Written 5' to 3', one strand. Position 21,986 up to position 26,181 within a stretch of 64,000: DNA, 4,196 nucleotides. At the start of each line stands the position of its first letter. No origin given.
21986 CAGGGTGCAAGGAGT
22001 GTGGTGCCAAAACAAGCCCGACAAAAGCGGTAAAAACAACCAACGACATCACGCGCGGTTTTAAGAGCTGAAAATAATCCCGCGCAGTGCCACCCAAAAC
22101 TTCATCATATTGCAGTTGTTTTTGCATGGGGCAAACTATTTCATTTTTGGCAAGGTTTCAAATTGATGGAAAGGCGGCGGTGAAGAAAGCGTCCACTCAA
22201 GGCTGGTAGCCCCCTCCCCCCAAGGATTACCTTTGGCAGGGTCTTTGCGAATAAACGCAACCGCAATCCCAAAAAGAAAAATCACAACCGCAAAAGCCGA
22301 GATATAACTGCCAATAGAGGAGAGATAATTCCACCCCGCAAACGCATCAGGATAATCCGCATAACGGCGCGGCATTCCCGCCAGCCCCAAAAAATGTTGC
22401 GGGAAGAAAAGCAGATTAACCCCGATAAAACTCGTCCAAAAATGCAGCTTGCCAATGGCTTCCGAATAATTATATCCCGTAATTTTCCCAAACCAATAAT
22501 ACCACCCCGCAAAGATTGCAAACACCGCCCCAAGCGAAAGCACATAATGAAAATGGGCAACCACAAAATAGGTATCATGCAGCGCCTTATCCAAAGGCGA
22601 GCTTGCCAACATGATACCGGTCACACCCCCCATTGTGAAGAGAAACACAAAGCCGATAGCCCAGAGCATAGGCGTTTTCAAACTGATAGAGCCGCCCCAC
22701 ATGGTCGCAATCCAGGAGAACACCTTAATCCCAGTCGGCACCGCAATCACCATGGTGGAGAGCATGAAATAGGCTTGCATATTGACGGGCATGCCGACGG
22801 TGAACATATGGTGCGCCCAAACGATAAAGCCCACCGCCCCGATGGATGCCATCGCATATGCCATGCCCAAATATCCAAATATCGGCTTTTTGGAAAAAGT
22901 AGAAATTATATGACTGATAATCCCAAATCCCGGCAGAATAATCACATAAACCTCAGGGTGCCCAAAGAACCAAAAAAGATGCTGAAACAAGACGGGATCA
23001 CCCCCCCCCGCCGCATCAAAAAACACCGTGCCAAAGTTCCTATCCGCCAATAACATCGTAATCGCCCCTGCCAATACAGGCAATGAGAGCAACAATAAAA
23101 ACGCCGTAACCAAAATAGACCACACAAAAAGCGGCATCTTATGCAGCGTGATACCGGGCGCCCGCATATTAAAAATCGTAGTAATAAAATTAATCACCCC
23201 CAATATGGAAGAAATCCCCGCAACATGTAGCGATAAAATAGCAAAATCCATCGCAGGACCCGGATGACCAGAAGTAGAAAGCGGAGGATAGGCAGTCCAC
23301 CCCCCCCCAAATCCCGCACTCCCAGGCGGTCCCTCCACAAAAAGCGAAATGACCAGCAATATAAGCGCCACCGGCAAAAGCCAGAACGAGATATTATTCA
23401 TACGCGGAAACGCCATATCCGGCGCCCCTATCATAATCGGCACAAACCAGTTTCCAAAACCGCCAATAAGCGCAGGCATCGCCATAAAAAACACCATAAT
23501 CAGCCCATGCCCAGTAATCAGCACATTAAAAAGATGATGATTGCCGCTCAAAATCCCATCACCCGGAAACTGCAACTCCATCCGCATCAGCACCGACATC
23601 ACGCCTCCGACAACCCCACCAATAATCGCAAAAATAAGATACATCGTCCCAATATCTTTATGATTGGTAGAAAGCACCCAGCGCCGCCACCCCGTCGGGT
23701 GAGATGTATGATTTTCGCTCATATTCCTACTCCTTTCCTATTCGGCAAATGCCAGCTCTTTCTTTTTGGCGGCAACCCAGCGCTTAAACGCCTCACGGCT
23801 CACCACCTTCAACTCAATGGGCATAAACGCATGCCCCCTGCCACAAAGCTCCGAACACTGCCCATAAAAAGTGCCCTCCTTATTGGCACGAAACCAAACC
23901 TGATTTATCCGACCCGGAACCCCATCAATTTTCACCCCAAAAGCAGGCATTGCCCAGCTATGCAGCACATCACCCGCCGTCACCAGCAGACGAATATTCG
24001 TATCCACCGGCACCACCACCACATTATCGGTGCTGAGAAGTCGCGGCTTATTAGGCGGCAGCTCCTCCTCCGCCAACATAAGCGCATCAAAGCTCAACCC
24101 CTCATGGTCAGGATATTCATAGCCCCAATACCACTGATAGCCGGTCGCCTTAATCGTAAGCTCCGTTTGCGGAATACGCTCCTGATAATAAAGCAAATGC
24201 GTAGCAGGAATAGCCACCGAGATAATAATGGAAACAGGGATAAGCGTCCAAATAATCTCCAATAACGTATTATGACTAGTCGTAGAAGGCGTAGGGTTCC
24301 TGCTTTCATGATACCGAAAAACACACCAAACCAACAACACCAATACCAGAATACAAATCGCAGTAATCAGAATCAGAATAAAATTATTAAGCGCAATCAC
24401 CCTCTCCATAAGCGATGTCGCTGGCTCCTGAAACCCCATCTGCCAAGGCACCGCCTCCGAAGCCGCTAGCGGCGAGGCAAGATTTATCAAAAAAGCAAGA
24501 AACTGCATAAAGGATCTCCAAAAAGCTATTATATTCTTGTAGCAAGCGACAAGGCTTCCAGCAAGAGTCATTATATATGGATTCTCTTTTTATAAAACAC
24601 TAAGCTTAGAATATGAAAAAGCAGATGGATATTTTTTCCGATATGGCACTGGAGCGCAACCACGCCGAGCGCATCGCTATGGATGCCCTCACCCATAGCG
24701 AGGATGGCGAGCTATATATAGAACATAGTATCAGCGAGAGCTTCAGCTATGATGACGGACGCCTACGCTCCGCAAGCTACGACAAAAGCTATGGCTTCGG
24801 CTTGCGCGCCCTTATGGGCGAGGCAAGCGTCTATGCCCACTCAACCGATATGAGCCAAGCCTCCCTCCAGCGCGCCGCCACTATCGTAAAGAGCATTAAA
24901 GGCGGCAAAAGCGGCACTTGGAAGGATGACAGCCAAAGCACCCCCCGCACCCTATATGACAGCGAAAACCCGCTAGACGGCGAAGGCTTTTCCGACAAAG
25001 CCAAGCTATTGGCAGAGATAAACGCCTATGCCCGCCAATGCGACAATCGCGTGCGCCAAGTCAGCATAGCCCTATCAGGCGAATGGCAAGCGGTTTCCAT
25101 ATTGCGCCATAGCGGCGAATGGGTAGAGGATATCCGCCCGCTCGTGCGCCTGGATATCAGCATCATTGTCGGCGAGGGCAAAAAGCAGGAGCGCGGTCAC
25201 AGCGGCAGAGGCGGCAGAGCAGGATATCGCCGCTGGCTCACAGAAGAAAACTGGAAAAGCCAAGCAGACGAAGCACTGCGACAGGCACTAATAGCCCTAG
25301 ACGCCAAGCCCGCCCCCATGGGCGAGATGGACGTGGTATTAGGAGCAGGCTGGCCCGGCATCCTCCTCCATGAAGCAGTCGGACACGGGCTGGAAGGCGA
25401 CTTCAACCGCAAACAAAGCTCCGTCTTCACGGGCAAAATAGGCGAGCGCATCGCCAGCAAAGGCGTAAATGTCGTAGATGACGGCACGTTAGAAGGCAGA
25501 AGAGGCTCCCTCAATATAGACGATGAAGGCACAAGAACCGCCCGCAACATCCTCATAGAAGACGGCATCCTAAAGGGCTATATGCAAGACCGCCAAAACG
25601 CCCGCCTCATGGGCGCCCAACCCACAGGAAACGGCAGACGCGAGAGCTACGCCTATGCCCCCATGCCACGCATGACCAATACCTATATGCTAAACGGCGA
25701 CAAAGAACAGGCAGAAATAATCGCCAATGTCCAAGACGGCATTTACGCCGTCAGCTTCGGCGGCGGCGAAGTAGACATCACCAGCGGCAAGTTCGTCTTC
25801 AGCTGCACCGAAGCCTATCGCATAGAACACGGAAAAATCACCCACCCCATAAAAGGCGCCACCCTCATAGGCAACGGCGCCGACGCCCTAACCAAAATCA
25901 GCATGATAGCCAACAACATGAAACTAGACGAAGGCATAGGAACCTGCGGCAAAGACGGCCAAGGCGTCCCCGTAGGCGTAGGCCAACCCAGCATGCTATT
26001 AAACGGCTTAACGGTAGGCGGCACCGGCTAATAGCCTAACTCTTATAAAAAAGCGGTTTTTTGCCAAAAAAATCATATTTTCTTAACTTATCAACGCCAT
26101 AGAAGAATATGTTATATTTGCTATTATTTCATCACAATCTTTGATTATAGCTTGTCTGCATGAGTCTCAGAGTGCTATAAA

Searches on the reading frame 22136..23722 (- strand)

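Call 40: search_protein_families(library=pfam, proteins=[window:22136-23722:-], max_evalue=0.00001)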
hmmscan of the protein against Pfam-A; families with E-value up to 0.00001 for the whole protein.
window:22136-23722:- (528 aa): 1 family
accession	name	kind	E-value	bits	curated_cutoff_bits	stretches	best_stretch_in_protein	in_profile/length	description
PF00115.25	COX1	-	1.7e-163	545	34.8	1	23-474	1-436/436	Cytochrome C and Quinol oxidase polypeptide I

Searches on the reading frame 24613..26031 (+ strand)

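Call 40: search_protein_families(library=pfam, proteins=[window:24613-26031:+], max_evalue=0.00001)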
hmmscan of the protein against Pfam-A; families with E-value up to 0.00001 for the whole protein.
window:24613-26031:+ (472 aa): 3 families
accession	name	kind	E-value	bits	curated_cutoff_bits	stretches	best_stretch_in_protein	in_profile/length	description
PF19289.4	PmbA_TldD_3rd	-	1.5e-66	224.1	22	1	237-470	2-220/220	PmbA/TldA metallopeptidase C-terminal domain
PF19290.4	PmbA_TldD_2nd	-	1.1e-16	61.6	20.9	1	124-229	6-109/109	PmbA/TldA metallopeptidase central domain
PF01523.21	PmbA_TldD_1st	-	2.7e-10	40.7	20.9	1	33-89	2-58/65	PmbA/TldA metallopeptidase domain 1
